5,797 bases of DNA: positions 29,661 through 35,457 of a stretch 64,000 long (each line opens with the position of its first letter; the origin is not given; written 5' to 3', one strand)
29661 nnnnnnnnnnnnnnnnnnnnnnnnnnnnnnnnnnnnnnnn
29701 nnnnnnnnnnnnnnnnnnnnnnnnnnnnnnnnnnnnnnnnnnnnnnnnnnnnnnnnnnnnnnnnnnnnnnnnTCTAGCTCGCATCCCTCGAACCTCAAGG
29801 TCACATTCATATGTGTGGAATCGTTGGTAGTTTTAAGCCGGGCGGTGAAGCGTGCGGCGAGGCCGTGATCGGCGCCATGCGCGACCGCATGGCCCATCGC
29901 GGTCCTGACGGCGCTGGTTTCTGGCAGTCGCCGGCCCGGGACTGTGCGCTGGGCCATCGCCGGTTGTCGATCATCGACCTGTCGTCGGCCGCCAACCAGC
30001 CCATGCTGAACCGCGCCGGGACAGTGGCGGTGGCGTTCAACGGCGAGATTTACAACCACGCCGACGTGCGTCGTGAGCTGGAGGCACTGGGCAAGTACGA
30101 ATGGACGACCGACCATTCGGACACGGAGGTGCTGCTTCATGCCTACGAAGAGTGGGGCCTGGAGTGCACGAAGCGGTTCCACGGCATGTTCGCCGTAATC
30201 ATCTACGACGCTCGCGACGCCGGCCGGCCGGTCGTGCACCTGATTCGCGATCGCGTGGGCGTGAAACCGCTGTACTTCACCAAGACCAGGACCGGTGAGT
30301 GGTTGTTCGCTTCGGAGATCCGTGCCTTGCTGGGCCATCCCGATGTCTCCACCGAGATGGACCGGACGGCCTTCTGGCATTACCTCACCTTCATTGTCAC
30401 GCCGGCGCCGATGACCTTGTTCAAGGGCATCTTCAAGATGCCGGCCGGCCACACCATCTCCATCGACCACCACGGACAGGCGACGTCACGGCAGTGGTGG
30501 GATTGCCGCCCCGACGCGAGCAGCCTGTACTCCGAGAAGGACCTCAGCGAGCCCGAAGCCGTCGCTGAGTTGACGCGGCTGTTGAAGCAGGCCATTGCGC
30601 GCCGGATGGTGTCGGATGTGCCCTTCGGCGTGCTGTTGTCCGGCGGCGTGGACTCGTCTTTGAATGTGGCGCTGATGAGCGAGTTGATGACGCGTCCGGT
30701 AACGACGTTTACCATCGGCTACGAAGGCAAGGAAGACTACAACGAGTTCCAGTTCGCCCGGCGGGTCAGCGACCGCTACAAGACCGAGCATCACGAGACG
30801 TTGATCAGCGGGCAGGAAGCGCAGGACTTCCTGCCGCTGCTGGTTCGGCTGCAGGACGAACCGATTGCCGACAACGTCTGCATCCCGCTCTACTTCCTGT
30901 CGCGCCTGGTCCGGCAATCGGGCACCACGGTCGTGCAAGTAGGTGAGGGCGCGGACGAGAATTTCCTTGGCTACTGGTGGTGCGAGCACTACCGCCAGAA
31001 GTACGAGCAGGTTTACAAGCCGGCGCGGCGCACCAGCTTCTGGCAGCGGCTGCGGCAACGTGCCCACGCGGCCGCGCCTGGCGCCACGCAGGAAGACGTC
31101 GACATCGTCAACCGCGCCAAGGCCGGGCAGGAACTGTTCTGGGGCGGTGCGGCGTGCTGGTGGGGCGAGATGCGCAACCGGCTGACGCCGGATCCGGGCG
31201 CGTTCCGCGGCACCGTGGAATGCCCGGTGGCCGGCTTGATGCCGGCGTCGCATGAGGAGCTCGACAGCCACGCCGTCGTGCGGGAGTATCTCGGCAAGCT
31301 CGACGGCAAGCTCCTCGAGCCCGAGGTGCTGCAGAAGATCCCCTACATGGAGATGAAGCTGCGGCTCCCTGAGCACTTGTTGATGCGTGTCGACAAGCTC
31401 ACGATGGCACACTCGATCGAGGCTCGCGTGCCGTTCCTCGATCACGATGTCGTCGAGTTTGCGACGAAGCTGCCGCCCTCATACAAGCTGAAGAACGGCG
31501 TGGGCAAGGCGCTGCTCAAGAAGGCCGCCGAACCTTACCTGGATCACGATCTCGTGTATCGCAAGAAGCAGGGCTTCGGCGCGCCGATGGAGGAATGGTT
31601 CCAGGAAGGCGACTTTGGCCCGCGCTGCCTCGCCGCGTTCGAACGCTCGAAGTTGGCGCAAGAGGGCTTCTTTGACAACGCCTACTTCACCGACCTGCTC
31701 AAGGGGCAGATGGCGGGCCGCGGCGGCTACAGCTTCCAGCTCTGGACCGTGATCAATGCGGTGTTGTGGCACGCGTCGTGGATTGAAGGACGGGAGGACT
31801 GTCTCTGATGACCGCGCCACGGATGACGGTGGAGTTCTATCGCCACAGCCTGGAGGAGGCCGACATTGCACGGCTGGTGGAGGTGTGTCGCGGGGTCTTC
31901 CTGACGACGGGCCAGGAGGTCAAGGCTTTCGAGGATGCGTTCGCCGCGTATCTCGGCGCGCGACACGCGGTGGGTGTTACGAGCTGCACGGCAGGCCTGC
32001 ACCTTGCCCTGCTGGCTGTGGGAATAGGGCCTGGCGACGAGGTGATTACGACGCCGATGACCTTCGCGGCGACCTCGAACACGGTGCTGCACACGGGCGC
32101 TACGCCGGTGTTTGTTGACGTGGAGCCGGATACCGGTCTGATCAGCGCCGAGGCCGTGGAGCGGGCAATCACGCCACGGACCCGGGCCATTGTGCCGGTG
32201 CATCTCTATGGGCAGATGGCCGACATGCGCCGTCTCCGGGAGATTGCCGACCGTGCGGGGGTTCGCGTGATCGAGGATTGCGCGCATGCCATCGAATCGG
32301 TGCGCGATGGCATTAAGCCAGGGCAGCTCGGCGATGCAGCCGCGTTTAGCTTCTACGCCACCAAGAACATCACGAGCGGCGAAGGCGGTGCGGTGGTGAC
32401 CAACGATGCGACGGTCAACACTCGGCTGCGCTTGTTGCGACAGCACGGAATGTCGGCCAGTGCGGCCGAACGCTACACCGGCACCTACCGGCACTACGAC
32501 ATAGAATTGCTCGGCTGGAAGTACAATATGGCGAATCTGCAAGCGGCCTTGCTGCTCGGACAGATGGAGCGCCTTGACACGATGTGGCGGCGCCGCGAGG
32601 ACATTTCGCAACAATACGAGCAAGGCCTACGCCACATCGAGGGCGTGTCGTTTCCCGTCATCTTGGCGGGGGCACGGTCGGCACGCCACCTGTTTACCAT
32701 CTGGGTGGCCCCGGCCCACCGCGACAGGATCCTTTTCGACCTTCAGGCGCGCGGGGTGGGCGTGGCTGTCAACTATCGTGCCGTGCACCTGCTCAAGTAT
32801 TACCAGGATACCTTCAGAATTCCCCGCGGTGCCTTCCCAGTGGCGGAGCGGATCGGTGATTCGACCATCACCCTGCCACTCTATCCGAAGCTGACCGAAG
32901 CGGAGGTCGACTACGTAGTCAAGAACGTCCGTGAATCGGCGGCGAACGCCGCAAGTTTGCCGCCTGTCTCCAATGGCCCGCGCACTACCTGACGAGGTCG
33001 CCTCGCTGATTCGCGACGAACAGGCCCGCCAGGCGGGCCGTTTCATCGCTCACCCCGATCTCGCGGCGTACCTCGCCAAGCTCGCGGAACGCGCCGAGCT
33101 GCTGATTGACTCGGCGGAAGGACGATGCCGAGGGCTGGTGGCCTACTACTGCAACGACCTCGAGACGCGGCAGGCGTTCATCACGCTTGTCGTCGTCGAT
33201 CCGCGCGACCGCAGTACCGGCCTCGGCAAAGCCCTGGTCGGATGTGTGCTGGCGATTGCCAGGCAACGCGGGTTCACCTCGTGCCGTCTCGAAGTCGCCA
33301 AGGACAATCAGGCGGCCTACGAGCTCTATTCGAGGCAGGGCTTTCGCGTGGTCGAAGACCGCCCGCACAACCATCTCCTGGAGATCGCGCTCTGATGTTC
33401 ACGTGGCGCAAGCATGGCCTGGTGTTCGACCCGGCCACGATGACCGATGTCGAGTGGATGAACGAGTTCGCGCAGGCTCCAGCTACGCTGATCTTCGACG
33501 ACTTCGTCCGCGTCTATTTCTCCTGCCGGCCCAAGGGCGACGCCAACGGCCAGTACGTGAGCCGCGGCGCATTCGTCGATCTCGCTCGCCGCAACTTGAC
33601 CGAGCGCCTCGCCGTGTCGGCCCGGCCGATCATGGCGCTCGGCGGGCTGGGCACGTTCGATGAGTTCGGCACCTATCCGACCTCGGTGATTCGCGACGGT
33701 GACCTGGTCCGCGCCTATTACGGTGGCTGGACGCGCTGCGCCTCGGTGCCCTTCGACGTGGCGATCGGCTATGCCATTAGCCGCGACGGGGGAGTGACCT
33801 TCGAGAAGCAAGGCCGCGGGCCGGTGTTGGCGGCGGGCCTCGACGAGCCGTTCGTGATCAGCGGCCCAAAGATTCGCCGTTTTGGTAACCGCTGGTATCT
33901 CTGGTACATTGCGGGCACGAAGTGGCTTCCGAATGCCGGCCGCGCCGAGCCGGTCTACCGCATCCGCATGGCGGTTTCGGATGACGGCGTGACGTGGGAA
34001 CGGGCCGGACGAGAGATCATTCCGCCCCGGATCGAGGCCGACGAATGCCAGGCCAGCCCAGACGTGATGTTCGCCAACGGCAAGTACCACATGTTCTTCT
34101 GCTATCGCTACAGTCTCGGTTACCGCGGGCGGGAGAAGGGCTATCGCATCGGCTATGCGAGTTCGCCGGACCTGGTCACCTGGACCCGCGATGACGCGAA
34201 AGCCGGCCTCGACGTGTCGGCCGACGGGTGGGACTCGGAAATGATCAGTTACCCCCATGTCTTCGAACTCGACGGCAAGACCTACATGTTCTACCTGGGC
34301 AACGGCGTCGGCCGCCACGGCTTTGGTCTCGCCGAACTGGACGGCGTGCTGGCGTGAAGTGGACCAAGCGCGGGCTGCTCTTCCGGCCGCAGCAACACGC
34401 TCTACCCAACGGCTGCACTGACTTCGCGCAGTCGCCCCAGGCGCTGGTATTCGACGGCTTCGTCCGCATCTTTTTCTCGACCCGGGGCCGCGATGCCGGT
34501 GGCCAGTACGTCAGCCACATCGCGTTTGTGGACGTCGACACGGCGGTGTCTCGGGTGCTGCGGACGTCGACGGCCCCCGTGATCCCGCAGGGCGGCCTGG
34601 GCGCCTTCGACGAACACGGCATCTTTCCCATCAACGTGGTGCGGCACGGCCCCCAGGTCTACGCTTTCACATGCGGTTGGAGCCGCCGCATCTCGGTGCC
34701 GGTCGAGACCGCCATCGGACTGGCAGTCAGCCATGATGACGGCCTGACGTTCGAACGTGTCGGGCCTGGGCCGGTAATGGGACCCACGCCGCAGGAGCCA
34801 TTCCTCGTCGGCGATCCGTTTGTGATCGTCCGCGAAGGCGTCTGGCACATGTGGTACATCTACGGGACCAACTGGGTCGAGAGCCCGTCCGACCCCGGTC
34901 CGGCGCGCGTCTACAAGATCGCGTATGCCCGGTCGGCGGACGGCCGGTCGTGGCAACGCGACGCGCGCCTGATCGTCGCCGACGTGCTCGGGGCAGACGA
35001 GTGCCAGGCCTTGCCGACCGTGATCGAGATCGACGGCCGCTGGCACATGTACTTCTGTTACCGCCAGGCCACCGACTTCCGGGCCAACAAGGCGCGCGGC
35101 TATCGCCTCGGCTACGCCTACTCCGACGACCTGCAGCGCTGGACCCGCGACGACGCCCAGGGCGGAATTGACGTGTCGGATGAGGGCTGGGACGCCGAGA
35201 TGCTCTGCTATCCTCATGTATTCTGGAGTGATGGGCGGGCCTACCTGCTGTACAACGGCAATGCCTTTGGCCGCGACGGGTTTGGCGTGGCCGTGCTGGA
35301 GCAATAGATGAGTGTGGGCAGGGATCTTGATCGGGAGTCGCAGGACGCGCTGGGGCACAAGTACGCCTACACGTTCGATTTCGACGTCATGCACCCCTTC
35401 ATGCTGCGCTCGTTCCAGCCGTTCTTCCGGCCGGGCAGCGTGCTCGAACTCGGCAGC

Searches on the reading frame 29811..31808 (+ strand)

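Call 26: search_protein_families(library=pfam, proteins=[window:29811-31808:+], max_evalue=0.001)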
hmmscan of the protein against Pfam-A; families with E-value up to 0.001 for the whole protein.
window:29811-31808:+ (665 aa): 3 families
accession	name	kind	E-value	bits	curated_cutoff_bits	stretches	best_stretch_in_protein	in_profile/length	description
PF00733.27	Asn_synthase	-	1.7e-90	304.7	21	1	254-654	2-353/354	Asparagine synthase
PF13537.11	GATase_7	-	1.3e-38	132.2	25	1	49-174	1-122/123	Glutamine amidotransferase domain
PF13522.11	GATase_6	-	1.7e-38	132.1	27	1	32-169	1-130/130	Glutamine amidotransferase domain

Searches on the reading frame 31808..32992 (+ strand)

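Call 26: search_protein_families(library=pfam, proteins=[window:31808-32992:+], max_evalue=0.001)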
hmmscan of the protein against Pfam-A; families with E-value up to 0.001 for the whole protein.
window:31808-32992:+ (394 aa): 5 families
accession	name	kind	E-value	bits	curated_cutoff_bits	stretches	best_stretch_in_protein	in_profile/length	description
PF01041.23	DegT_DnrJ_EryC1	-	1.1e-123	413.4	19.8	1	15-375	3-360/360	DegT/DnrJ/EryC1/StrS aminotransferase family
PF01212.27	Beta_elim_lyase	-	1.2e-08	35.1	27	1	36-216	32-229/288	Beta-eliminating lyase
PF00155.27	Aminotran_1_2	-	8.9e-08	32.1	19.7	1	28-161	33-189/361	Aminotransferase class I and II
PF00266.25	Aminotran_5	-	4.7e-07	29.5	21.5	1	35-321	42-337/371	Aminotransferase class-V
PF00464.25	SHMT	-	0.00021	20.5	27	1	102-198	146-244/399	Serine hydroxymethyltransferase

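Call 79: search_protein_families(library=ncbifam, proteins=[window:31808-32992:+], max_evalue=0.00001)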
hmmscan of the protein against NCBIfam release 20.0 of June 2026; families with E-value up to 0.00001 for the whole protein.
window:31808-32992:+ (394 aa): 15 families
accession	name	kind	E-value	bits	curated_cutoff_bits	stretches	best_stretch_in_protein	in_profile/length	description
TIGR03588.1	PseC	equivalog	1.1e-105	353.7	423.5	1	10-376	4-378/380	UDP-4-amino-4,6-dideoxy-N-acetyl-beta-L-altrosamine transaminase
NF008658.2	PRK11658.1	equivalog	6e-92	308.2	631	1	9-376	6-375/379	UDP-4-amino-4-deoxy-L-arabinose aminotransferase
TIGR04181.1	NHT_00031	hypoth_equivalog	1.3e-71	241.4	420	1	23-357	16-357/359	LegC family aminotransferase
NF008687.0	PRK11706.1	equivalog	2.3e-71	240.5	375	1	31-376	26-372/375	dTDP-4-amino-4,6-dideoxygalactose transaminase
TIGR04427.1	PLP_DesI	equivalog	9.7e-59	199.4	650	1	31-381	46-386/390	dTDP-4-dehydro-6-deoxyglucose aminotransferase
TIGR02379.1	ECA_wecE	subfamily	1.5e-54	185.2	434.85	1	36-374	31-371/376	dTDP-4-amino-4,6-dideoxy-D-glucose transaminase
NF011936.0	PRK15407.1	equivalog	9.9e-52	176.1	423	1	13-379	42-437/440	lipopolysaccharide biosynthesis protein RfbH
TIGR01325.1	O_suc_HS_sulf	equivalog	6e-09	35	510.05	1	36-219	54-236/380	O-succinylhomoserine sulfhydrylase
NF005871.0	PRK07811.1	equivalog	1.5e-07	30.3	513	1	38-216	63-239/389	cystathionine gamma-synthase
NF006488.0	PRK08912.1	equivalog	7e-07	28.5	498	1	54-129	89-164/387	aminotransferase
NF009079.0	PRK12414.1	subfamily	1.6e-06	27.4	481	1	53-129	92-167/384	methionine aminotransferase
NF005816.0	PRK07682.1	equivalog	6.7e-06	25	620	1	60-148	99-190/390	aminotransferase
NF041364.1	GntC_guanitoxin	equivalog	7.5e-06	25.1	415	0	55-158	63-174/356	guanitoxin biosynthesis PLP-dependent (S)-gamma-hydroxy-L-arginine cyclodehydratase GntC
NF006003.0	PRK08133.1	equivalog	8.1e-06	24.8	522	0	36-219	66-249/396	O-succinylhomoserine sulfhydrylase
NF005817.0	PRK07683.1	equivalog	8.5e-06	24.7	575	0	62-146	100-186/387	aminotransferase A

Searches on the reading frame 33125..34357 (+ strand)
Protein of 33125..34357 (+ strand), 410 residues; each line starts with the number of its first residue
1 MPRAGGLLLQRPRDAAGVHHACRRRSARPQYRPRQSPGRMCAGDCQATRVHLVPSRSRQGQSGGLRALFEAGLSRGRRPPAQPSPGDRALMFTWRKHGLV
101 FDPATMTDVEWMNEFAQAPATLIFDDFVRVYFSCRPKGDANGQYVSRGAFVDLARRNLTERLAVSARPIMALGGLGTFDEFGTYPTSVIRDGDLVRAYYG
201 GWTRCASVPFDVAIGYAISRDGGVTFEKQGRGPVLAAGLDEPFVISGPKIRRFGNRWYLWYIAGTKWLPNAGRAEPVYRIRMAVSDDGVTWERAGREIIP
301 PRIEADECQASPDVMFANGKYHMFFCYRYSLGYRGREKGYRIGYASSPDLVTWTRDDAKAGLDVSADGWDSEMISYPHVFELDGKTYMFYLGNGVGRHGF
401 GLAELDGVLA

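Call 10: search_protein_families(library=pfam, proteins=[window:33125-34357:+], max_evalue=0.01)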
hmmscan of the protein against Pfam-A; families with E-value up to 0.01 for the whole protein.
window:33125-34357:+ (410 aa): 3 families
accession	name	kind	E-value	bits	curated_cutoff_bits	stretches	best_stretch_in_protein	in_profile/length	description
PF04041.19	Glyco_hydro_130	-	1.9e-06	27.5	26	1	278-359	67-142/320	beta-1,4-mannooligosaccharide phosphorylase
PF00251.26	Glyco_hydro_32N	-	0.0012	18.9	22.1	0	314-359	15-57/307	Glycosyl hydrolases family 32 N-terminal domain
PF04616.20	Glyco_hydro_43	-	0.0021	17.9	32.2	0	248-392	13-140/288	Glycosyl hydrolases family 43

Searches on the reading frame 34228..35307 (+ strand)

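Call 10: search_protein_families(library=pfam, proteins=[window:34228-35307:+], max_evalue=0.01)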
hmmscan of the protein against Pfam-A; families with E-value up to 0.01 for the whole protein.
window:34228-35307:+ (359 aa): 1 family
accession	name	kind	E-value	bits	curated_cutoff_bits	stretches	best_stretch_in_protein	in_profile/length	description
PF15892.11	BNR_4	-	0.0004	20.3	27.3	0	268-309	159-197/272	BNR repeat-containing family member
